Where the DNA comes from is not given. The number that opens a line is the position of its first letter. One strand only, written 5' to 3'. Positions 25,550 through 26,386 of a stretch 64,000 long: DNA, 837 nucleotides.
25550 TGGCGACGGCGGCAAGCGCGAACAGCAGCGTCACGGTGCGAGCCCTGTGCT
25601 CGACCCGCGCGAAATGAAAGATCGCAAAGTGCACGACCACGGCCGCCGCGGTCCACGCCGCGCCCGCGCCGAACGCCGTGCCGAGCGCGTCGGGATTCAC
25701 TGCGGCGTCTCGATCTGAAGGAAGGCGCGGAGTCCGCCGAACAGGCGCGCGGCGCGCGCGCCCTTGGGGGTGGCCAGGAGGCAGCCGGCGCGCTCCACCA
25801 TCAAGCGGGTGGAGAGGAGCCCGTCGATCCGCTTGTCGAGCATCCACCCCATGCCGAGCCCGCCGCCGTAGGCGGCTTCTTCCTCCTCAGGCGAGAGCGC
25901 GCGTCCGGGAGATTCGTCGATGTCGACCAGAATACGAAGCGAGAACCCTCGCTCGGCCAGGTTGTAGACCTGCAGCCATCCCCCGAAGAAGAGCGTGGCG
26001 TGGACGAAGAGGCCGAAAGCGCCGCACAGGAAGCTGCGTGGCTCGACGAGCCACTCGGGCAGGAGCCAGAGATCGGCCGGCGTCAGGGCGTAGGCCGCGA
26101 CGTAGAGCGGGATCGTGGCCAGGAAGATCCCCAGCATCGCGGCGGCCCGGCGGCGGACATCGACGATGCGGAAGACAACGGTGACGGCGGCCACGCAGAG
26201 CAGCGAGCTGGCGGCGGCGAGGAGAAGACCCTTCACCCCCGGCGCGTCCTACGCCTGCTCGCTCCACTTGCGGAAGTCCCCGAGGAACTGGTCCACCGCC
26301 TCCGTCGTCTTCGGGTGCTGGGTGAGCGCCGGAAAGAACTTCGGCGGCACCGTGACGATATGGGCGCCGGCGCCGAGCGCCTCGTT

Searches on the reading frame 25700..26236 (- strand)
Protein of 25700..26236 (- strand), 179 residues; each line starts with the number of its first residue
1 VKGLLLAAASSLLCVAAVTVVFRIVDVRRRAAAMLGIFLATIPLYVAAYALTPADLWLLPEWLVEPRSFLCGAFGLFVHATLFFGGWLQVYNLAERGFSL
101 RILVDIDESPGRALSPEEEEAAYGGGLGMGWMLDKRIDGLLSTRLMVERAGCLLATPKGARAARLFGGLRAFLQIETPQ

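Call 11: search_protein_families(library=pfam, proteins=[window:25700-26236:-], max_evalue=0.001)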
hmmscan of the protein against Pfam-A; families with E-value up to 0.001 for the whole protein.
window:25700-26236:- (179 aa): 0 families

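Call 47: search_protein_families(library=ncbifam, proteins=[window:25700-26236:-], max_evalue=0.00001)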
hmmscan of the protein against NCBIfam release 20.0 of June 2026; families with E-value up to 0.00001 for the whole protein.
window:25700-26236:- (179 aa): 0 families

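Call 82: search_protein_families(library=pfam, proteins=[window:25700-26236:-], max_evalue=1)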
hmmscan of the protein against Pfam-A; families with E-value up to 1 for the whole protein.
window:25700-26236:- (179 aa): 0 families

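Call 96: search_solved_structures(query=window:25700-26236:-, max_evalue=1)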
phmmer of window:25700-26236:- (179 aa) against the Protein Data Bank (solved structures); distinct sequences matched with E-value up to 1: 0.
